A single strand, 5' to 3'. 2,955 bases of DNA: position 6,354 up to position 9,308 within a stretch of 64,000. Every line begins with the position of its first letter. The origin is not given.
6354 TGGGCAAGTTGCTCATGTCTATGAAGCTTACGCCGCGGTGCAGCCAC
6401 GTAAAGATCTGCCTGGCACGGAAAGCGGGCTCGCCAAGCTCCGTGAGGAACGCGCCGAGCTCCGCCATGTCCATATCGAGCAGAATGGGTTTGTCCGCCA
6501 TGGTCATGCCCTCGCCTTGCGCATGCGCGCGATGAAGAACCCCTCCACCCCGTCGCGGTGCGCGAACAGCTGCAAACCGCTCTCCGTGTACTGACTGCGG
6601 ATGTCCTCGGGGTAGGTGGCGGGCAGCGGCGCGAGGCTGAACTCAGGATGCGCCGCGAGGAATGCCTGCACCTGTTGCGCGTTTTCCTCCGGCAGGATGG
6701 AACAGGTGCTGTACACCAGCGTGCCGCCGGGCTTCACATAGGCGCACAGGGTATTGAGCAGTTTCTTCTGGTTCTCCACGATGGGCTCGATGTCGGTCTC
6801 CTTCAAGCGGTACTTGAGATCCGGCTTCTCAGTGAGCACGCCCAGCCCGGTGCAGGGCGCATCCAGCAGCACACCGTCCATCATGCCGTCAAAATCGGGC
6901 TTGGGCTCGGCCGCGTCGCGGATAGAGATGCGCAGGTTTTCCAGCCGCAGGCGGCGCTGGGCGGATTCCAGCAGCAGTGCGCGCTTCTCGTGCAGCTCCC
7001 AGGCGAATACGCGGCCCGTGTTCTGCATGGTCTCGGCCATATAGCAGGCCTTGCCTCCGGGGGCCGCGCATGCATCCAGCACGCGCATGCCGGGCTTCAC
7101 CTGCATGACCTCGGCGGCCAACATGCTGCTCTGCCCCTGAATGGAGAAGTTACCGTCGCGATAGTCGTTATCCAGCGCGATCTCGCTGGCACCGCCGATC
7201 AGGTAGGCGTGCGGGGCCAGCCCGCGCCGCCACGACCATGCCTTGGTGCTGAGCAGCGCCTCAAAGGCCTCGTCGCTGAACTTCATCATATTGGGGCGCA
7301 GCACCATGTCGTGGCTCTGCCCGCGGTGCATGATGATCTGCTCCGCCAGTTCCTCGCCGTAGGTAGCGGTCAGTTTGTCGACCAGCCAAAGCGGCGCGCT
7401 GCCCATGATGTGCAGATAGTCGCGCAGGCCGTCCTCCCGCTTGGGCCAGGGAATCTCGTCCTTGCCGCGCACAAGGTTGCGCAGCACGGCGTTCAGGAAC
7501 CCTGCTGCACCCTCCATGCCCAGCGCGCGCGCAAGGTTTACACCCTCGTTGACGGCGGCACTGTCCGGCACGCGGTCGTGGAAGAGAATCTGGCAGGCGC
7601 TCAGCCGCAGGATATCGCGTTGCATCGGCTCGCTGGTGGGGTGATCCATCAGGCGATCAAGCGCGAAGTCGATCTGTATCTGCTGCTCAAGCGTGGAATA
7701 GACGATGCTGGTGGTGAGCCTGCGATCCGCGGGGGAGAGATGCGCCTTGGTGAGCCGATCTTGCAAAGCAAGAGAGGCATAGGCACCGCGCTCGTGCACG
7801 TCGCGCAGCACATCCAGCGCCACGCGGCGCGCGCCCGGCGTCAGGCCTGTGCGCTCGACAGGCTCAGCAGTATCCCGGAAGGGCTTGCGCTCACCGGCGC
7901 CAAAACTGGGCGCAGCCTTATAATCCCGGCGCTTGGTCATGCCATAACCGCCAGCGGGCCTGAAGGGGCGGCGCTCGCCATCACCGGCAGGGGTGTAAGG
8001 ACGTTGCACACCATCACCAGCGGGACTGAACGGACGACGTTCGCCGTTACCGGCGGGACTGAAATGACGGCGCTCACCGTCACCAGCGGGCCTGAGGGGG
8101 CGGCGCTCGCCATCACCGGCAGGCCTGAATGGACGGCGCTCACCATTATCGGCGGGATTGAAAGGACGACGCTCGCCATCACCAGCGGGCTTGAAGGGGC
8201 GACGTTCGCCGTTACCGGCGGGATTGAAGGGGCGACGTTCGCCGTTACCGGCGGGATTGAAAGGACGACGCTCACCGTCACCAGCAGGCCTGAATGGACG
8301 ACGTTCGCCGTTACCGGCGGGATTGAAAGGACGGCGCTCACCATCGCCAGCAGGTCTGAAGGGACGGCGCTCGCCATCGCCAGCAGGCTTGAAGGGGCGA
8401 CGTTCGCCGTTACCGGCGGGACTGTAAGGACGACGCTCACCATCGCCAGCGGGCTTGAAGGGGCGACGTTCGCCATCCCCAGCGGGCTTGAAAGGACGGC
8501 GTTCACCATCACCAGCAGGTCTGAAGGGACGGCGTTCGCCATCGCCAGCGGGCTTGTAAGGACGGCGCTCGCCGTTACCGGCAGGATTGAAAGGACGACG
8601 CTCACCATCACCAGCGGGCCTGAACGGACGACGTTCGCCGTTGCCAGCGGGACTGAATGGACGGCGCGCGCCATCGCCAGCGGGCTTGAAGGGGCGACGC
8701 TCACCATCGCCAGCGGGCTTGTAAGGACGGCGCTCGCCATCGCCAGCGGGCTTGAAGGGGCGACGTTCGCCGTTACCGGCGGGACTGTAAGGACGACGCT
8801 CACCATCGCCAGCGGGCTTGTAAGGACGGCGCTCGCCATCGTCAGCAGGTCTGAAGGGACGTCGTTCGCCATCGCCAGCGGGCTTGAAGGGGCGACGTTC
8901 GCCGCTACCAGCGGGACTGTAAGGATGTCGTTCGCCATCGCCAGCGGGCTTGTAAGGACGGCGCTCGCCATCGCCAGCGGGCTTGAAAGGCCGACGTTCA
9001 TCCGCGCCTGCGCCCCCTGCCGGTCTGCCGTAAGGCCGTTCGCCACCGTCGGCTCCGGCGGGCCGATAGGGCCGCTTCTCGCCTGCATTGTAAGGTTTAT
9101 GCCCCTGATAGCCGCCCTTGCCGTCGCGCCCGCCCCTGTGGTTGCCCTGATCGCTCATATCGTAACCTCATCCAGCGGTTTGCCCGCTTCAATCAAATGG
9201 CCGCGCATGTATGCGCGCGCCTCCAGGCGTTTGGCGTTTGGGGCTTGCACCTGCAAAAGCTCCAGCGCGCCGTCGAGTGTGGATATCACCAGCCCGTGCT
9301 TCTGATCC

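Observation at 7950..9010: RsmB carries a ~400-aa N-terminal extension made of ~33 in-frame tandem 12-aa repeats (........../Y-x)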

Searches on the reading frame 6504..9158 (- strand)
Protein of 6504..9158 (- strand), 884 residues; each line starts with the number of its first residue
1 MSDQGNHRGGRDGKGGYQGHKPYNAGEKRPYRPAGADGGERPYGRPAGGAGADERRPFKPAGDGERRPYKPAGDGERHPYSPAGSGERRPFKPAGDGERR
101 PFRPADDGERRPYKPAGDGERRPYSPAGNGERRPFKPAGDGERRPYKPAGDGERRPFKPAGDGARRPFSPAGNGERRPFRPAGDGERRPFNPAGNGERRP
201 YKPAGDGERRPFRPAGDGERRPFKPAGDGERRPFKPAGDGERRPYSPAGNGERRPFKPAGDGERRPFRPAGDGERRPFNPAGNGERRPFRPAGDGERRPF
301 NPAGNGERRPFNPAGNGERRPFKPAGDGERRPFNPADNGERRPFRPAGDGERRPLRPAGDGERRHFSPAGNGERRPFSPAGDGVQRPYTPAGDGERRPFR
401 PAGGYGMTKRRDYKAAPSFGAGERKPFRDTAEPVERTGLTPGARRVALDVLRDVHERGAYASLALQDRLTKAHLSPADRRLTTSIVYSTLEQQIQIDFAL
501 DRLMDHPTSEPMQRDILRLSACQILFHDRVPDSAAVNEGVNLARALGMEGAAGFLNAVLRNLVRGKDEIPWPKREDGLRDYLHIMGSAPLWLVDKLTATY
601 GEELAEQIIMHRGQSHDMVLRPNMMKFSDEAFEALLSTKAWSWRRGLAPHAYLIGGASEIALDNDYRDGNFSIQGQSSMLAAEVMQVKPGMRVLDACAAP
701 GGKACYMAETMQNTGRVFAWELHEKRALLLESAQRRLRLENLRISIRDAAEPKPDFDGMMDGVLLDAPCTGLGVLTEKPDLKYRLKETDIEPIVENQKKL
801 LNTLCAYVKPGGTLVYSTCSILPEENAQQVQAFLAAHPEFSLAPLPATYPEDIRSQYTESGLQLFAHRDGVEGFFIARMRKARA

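Call 5: search_protein_families(library=pfam, proteins=[window:6504-9158:-], max_evalue=0.01)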
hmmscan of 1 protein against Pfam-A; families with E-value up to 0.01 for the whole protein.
window:6504-9158:- (884 aa): 7 families
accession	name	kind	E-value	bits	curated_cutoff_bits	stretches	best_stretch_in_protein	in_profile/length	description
PF01189.24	Methyltr_RsmB-F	-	1.5e-54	185.2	27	1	684-879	3-198/199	16S rRNA methyltransferase RsmB/F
PF01029.23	NusB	-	7.1e-27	94.8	23.1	1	443-564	3-133/133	NusB family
PF22458.1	RsmF-B_ferredox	-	2.1e-05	25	27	1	589-643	2-55/74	Methyltr_RsmF/B-like, ferredoxin-like domain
PF08704.16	GCD14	-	4.3e-05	23.7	26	1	683-770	34-124/247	tRNA methyltransferase complex GCD14 subunit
PF01728.25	FtsJ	-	0.00019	21.9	24.1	1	684-815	15-136/181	FtsJ-like methyltransferase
PF13847.12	Methyltransf_31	-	0.0019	18.4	27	1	688-823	2-116/145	Methyltransferase domain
PF01135.25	PCMT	-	0.0097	16.1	20.3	0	680-741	64-122/210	Protein-L-isoaspartate(D-aspartate) O-methyltransferase (PCMT)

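Call 6: search_protein_families(library=ncbifam, proteins=[window:6504-9158:-], max_evalue=0.01)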
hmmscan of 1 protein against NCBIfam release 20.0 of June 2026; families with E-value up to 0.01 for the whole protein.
window:6504-9158:- (884 aa): 17 families
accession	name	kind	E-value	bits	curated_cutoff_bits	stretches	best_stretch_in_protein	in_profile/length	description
NF011494.0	PRK14902.1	equivalog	2.5e-125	418.8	319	1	443-882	5-443/444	16S rRNA (cytosine(967)-C(5))-methyltransferase RsmB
TIGR00563.1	rsmB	equivalog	3.4e-102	342.8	269.05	1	444-881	1-435/437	16S rRNA (cytosine(967)-C(5))-methyltransferase RsmB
NF011493.0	PRK14901.1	equivalog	2.4e-99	333.1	540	1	443-882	5-446/447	16S rRNA (cytosine(967)-C(5))-methyltransferase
NF008149.0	PRK10901.1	equivalog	3.4e-81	273.4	375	1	444-882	12-433/434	16S rRNA (cytosine(967)-C(5))-methyltransferase RsmB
NF011495.0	PRK14903.1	equivalog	1.7e-56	191.9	503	1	472-838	32-386/431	16S rRNA (cytosine(967)-C(5))-methyltransferase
TIGR00446.1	nop2p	subfamily_domain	1.8e-47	161.9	210.45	1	621-881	2-264/264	NOL1/NOP2/sun family putative RNA methylase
NF008898.0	PRK11933.1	equivalog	1.5e-35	122.6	588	1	619-883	40-312/480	16S rRNA (cytosine(1407)-C(5))-methyltransferase RsmF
NF041567.1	mtaseRsmF_Thermus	equivalog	4.2e-32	111.3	690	1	665-882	68-291/443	16S rRNA (cytosine(1407)-C(5))-methyltransferase RsmF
NF040814.1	tRNA_cyt_mtase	equivalog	2.1e-26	92.7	550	1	669-880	85-303/305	tRNA (cytosine(49)-C(5))-methyltransferase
TIGR01951.1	nusB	equivalog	4.1e-15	56.2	88.35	1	443-564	5-129/131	transcription antitermination factor NusB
NF001223.0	PRK00202.1-1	equivalog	7.8e-07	29.2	131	1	490-565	74-143/146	transcription antitermination factor NusB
NF010550.0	PRK13943.1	equivalog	2.1e-05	23.8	359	1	668-756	56-147/322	protein-L-isoaspartate O-methyltransferase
TIGR04364.1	methyltran_FxLD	equivalog_domain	0.00029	20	320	1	676-757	71-149/394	methyltransferase, FxLD system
TIGR02469.1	CbiT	equivalog_domain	0.0011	19.2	78.3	1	683-757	13-86/124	precorrin-6Y C5,15-methyltransferase (decarboxylating) subunit CbiT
TIGR00438.1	rrmJ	equivalog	0.0011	18.5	300.15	1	686-724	29-67/188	23S rRNA (uridine(2552)-2'-O)-methyltransferase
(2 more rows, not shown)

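Call 8: find_homologous_proteins(query=window:6504-9158:-, max_evalue=0.00001)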
Query window:6504-9158:- (884 aa): 360 proteins with E <= 0.00001 among 8000 candidates; the best 120 are listed.
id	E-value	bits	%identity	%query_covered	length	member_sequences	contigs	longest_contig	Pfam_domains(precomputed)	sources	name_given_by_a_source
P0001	0.0e+0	1045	69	87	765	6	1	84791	PF01189.24,PF22458.2,PF08704.17,PF01029.24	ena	-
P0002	3.5e-291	987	71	80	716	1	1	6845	PF13847.13,PF01189.24,PF08704.17,PF01728.26,PF01029.24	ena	-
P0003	9.9e-248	843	65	79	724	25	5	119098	PF01189.24,PF01728.26,PF01029.24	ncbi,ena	-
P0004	2.0e-235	802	63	76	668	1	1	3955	PF01189.24,PF22458.2,PF08704.17,PF01029.24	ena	-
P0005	9.1e-235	800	64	72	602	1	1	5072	PF20844.3,PF01189.24,PF22458.2,PF01029.24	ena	-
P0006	1.0e-233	797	70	60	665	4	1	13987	PF01189.24,PF08704.17,PF01029.24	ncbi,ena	-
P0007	8.2e-219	747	61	68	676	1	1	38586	PF01189.24,PF22458.2,PF08704.17,PF01728.26,PF01029.24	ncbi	-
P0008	4.7e-214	731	62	68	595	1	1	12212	PF01189.24,PF08704.17,PF01029.24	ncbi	-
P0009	6.0e-213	728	70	51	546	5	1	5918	PF13847.13,PF01189.24,PF22458.2,PF08704.17,PF01728.26,PF01029.24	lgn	-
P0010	3.4e-212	725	67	54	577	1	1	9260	PF01189.24,PF22458.2,PF08704.17,PF01728.26,PF01029.24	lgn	-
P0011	7.0e-211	721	68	51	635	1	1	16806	PF01189.24,PF22458.2,PF08704.17,PF01728.26,PF01029.24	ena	-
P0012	3.6e-210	719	71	52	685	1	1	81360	PF01189.24,PF22458.2,PF08704.17,PF02095.22,PF01029.24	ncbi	-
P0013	1.9e-208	713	58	68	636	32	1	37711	PF01189.24,PF22458.2,PF08704.17,PF01728.26,PF01029.24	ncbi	-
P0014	8.2e-208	711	59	68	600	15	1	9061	PF01189.24,PF22458.2,PF02095.22,PF01029.24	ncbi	ncbi:MAG: 16S rRNA (cytosine(967)-C(5))-methyltransferase RsmB, partial [Clostridia bacterium]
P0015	1.6e-204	700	69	51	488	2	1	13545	PF13847.13,PF01189.24,PF22458.2,PF08704.17,PF01728.26,PF01029.24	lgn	-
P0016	3.5e-204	699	68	51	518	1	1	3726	PF13847.13,PF01189.24,PF22458.2,PF08704.17,PF01728.26,PF01029.24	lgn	-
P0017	3.8e-204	699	68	51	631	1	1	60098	PF01189.24,PF22458.2,PF08704.17,PF01728.26,PF01029.24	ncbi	-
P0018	8.6e-204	697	56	69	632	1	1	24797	PF01189.24,PF22458.2,PF01029.24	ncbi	-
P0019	2.3e-203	696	64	57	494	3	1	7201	PF13847.13,PF01189.24,PF22458.2,PF08704.17,PF01029.24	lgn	-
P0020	3.0e-203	696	60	62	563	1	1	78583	PF01189.24,PF22458.2,PF02095.22,PF01728.26,PF01029.24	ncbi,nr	ncbi:MAG: 16S rRNA (cytosine(967)-C(5))-methyltransferase RsmB, partial [Clostridiales bacterium]|nr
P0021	6.8e-203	695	67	51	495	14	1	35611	PF13847.13,PF01189.24,PF22458.2,PF08704.17,PF01029.24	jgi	-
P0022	1.6e-201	690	62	59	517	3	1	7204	PF01189.24,PF22458.2,PF01029.24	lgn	-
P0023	1.9e-201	690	66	51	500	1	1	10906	PF01189.24,PF22458.2,PF08704.17,PF01728.26,PF01029.24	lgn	-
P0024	3.9e-201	689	61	60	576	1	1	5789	PF01189.24,PF22458.2,PF01029.24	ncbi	-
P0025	1.1e-200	687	61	59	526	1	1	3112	PF01189.24,PF22458.2,PF08704.17,PF01728.26,PF01029.24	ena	-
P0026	2.6e-200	686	58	61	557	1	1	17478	PF13847.13,PF01189.24,PF22458.2,PF01728.26,PF01029.24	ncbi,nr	ncbi:MAG: 16S rRNA (cytosine(967)-C(5))-methyltransferase RsmB, partial [Eubacteriales bacterium]|nr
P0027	7.3e-200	684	67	51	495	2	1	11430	PF13847.13,PF01189.24,PF22458.2,PF08704.17,PF01029.24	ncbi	-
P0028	8.8e-200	684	58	68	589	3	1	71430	PF01189.24,PF08704.17,PF01728.26,PF01029.24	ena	-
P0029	2.3e-199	683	69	51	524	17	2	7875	PF13847.13,PF01189.24,PF22458.2,PF08704.17,PF01728.26,PF01029.24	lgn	-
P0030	4.3e-199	682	62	60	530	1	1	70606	PF01189.24,PF22458.2,PF01728.26,PF01029.24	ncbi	-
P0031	5.8e-199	682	60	60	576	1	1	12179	PF13847.13,PF01189.24,PF22458.2,PF08704.17,PF01728.26,PF01029.24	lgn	-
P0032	1.5e-198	680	59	64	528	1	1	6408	PF13847.13,PF01189.24,PF22458.2,PF08704.17,PF01728.26,PF01029.24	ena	-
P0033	7.4e-198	678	55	68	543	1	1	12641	PF13847.13,PF01189.24,PF22458.2,PF08704.17,PF01728.26,PF01029.24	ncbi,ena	-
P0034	1.2e-197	677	62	58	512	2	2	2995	PF01189.24,PF22458.2,PF01029.24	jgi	-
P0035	3.0e-197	676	63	56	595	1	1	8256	PF01189.24,PF22458.2,PF08704.17,PF01728.26,PF01029.24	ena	-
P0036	3.6e-197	676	67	51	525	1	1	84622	PF13847.13,PF01189.24,PF22458.2,PF08704.17,PF01728.26,PF01029.24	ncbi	-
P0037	1.9e-196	673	67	50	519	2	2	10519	PF01189.24,PF22458.2,PF08704.17,PF01728.26,PF01029.24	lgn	-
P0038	3.4e-196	672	61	58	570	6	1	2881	PF01189.24,PF22458.2,PF08704.17,PF01029.24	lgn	-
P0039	4.0e-196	672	60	61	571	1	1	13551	PF01189.24,PF22458.2,PF08704.17,PF01029.24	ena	-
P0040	9.1e-196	671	57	64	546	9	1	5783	PF13847.13,PF01189.24,PF22458.2,PF08704.17,PF01728.26,PF01029.24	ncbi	-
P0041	1.1e-195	671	67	51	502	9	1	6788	PF01189.24,PF22458.2,PF08704.17,PF01029.24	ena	-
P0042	1.4e-195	670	66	52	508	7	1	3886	PF01189.24,PF22458.2,PF08704.17,PF01029.24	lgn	-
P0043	1.7e-195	670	60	61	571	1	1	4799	PF01189.24,PF22458.2,PF08704.17,PF01029.24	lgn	-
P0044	2.1e-195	670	59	61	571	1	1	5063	PF01189.24,PF22458.2,PF08704.17,PF01029.24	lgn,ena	-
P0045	2.1e-195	670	61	58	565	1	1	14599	PF01189.24,PF22458.2,PF08704.17,PF01029.24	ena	-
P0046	2.1e-195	670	59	61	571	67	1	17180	PF01189.24,PF22458.2,PF08704.17,PF01029.24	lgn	-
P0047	2.7e-195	669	59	61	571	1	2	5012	PF01189.24,PF22458.2,PF08704.17,PF01029.24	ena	-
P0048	2.8e-195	669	66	50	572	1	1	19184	PF01189.24,PF22458.2,PF08704.17,PF01029.24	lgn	-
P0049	2.9e-195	669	61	58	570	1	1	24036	PF01189.24,PF22458.2,PF08704.17,PF01029.24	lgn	-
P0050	3.1e-195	669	59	61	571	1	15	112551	PF01189.24,PF22458.2,PF08704.17,PF01029.24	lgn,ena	-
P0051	3.3e-195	669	61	58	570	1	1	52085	PF01189.24,PF22458.2,PF08704.17,PF01029.24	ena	-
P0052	3.4e-195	669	59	61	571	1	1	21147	PF01189.24,PF22458.2,PF08704.17,PF01029.24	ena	-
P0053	3.6e-195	669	59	61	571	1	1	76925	PF01189.24,PF22458.2,PF08704.17,PF01029.24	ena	-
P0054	3.9e-195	669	59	61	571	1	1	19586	PF01189.24,PF22458.2,PF08704.17,PF01029.24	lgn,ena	-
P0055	3.9e-195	669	61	58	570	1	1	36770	PF01189.24,PF22458.2,PF08704.17,PF01029.24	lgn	-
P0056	4.3e-195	669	59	61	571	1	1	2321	PF01189.24,PF22458.2,PF08704.17,PF01029.24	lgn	-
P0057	4.7e-195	669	55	70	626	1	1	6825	PF01189.24,PF22458.2,PF01728.26,PF01029.24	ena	-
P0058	5.9e-195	668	60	61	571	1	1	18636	PF01189.24,PF22458.2,PF08704.17,PF01029.24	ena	-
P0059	6.1e-195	668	61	58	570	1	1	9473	PF01189.24,PF22458.2,PF08704.17,PF01029.24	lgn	-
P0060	6.2e-195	668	61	58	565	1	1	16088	PF01189.24,PF22458.2,PF08704.17,PF01029.24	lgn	-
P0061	8.0e-195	668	59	61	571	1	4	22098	PF01189.24,PF22458.2,PF08704.17,PF01029.24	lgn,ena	-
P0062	8.1e-195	668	61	58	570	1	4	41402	PF01189.24,PF22458.2,PF08704.17,PF01029.24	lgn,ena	-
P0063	9.3e-195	668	61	58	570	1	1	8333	PF01189.24,PF22458.2,PF08704.17,PF01029.24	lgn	-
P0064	9.6e-195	668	59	61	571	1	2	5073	PF01189.24,PF22458.2,PF08704.17,PF01029.24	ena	-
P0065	9.9e-195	667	59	61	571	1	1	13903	PF01189.24,PF22458.2,PF08704.17,PF01029.24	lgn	-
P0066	1.0e-194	667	59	61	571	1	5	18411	PF01189.24,PF22458.2,PF08704.17,PF01029.24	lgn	-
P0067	1.0e-194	667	61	58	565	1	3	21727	PF01189.24,PF22458.2,PF08704.17,PF01029.24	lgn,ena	-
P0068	1.1e-194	667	59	61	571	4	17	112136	PF01189.24,PF22458.2,PF08704.17,PF01029.24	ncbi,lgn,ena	-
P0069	1.2e-194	667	61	58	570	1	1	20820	PF01189.24,PF22458.2,PF08704.17,PF01029.24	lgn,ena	-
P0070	1.3e-194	667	59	61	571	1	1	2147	PF01189.24,PF22458.2,PF08704.17,PF01029.24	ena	-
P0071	1.3e-194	667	59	61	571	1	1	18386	PF01189.24,PF22458.2,PF08704.17,PF01029.24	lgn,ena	-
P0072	1.4e-194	667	61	58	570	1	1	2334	PF01189.24,PF22458.2,PF08704.17,PF01029.24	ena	-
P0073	1.5e-194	667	59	61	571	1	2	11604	PF01189.24,PF22458.2,PF08704.17,PF01029.24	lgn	-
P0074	1.5e-194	667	61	58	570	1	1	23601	PF01189.24,PF22458.2,PF08704.17,PF01029.24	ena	-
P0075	1.6e-194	667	61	58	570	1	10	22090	PF01189.24,PF22458.2,PF08704.17,PF01029.24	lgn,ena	-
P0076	2.0e-194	666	59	61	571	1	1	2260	PF01189.24,PF22458.2,PF08704.17,PF01029.24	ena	-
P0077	2.1e-194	666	59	61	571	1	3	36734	PF01189.24,PF22458.2,PF08704.17,PF01029.24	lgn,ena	-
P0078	2.3e-194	666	59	61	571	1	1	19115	PF01189.24,PF22458.2,PF08704.17,PF01029.24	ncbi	-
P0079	2.5e-194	666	59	61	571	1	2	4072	PF01189.24,PF22458.2,PF08704.17,PF01029.24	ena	-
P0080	2.5e-194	666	59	61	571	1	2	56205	PF01189.24,PF22458.2,PF08704.17,PF01029.24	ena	-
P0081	2.6e-194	666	59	61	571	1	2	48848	PF01189.24,PF22458.2,PF08704.17,PF01029.24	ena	-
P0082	3.1e-194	666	61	58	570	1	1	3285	PF01189.24,PF22458.2,PF08704.17,PF01029.24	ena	-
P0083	3.2e-194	666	61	58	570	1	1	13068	PF01189.24,PF22458.2,PF08704.17,PF01029.24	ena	-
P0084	3.5e-194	666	59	61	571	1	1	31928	PF01189.24,PF22458.2,PF08704.17,PF01029.24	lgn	-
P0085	3.6e-194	666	61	58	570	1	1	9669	PF13847.13,PF01189.24,PF22458.2,PF08704.17,PF01029.24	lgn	-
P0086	3.8e-194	666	59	61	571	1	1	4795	PF01189.24,PF22458.2,PF08704.17,PF01029.24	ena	-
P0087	4.1e-194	665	59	61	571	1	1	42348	PF01189.24,PF22458.2,PF08704.17,PF01029.24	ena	-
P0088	4.3e-194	665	59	61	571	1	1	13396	PF01189.24,PF22458.2,PF08704.17,PF01029.24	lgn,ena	-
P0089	4.3e-194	665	61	58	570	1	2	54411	PF01189.24,PF22458.2,PF08704.17,PF01029.24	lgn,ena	-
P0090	4.7e-194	665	59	61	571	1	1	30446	PF01189.24,PF22458.2,PF08704.17,PF01029.24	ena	-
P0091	4.7e-194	665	59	61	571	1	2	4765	PF01189.24,PF22458.2,PF08704.17,PF01029.24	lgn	-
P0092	4.9e-194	665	59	61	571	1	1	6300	PF01189.24,PF22458.2,PF08704.17,PF01029.24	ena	-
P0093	5.4e-194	665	61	58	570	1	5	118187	PF01189.24,PF22458.2,PF08704.17,PF01029.24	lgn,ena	-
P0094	5.4e-194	665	61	58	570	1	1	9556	PF01189.24,PF22458.2,PF08704.17,PF01029.24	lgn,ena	-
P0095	5.4e-194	665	61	58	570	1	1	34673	PF01189.24,PF22458.2,PF08704.17,PF01029.24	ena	-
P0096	5.5e-194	665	59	61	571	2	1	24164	PF01189.24,PF22458.2,PF08704.17,PF01029.24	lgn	-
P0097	5.5e-194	665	59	61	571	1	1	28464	PF01189.24,PF22458.2,PF08704.17,PF01029.24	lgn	-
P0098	5.8e-194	665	61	58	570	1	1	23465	PF01189.24,PF22458.2,PF08704.17,PF01029.24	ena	-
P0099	5.8e-194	665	61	58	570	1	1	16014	PF01189.24,PF22458.2,PF08704.17,PF01029.24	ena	-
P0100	6.3e-194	665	59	61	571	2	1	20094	PF01189.24,PF22458.2,PF08704.17,PF01029.24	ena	-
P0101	6.6e-194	665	59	61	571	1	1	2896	PF01189.24,PF22458.2,PF08704.17,PF01029.24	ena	-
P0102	6.6e-194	665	59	61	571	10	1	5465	PF01189.24,PF22458.2,PF08704.17,PF01029.24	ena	-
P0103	7.1e-194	665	61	58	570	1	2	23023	PF01189.24,PF22458.2,PF08704.17,PF01029.24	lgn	-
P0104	7.2e-194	665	61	58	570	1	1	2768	PF01189.24,PF22458.2,PF08704.17,PF01029.24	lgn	-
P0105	7.9e-194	665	61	58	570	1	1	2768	PF01189.24,PF22458.2,PF08704.17,PF01029.24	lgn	-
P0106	8.1e-194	664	59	61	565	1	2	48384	PF01189.24,PF22458.2,PF08704.17,PF01029.24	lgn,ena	-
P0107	8.4e-194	664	59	61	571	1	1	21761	PF01189.24,PF22458.2,PF08704.17,PF01029.24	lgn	-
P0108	8.5e-194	664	61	58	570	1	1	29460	PF01189.24,PF22458.2,PF08704.17,PF01029.24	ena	-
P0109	8.6e-194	664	61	58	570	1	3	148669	PF01189.24,PF22458.2,PF08704.17,PF01029.24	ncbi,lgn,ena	-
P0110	9.7e-194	664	59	61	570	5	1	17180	PF01189.24,PF22458.2,PF08704.17,PF01029.24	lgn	-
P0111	9.7e-194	664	59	61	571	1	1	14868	PF01189.24,PF22458.2,PF08704.17,PF01029.24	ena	-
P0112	9.8e-194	664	59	61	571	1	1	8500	PF01189.24,PF22458.2,PF08704.17,PF01029.24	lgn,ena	-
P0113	9.9e-194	664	59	61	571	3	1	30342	PF01189.24,PF22458.2,PF08704.17,PF01029.24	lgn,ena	-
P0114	1.1e-193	664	59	61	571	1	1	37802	PF01189.24,PF22458.2,PF08704.17,PF01029.24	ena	-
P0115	1.1e-193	664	59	61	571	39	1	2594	PF01189.24,PF22458.2,PF08704.17,PF01029.24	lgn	-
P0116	1.1e-193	664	59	61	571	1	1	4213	PF01189.24,PF22458.2,PF08704.17,PF01029.24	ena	-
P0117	1.3e-193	664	61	58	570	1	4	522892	PF01189.24,PF22458.2,PF08704.17,PF01029.24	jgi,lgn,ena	-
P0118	1.4e-193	664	61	58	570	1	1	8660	PF01189.24,PF22458.2,PF08704.17,PF01029.24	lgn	-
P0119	1.5e-193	664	61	58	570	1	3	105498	PF01189.24,PF22458.2,PF08704.17,PF01029.24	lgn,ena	-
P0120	1.7e-193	663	59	61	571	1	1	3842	PF01189.24,PF22458.2,PF08704.17,PF01029.24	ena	-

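Call 20: list_cluster_members(proteins=[P0176, window:6504-9158:-, P0122])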
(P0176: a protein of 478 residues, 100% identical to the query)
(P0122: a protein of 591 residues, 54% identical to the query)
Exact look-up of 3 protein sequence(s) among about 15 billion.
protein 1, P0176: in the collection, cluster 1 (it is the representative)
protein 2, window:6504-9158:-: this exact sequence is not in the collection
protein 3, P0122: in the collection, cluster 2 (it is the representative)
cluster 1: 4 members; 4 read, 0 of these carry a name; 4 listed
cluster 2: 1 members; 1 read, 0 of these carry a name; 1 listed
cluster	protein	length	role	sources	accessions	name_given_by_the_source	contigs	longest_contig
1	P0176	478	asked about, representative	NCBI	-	-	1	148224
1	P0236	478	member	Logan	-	-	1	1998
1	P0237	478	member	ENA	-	-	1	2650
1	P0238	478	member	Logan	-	-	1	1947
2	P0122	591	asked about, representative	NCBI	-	-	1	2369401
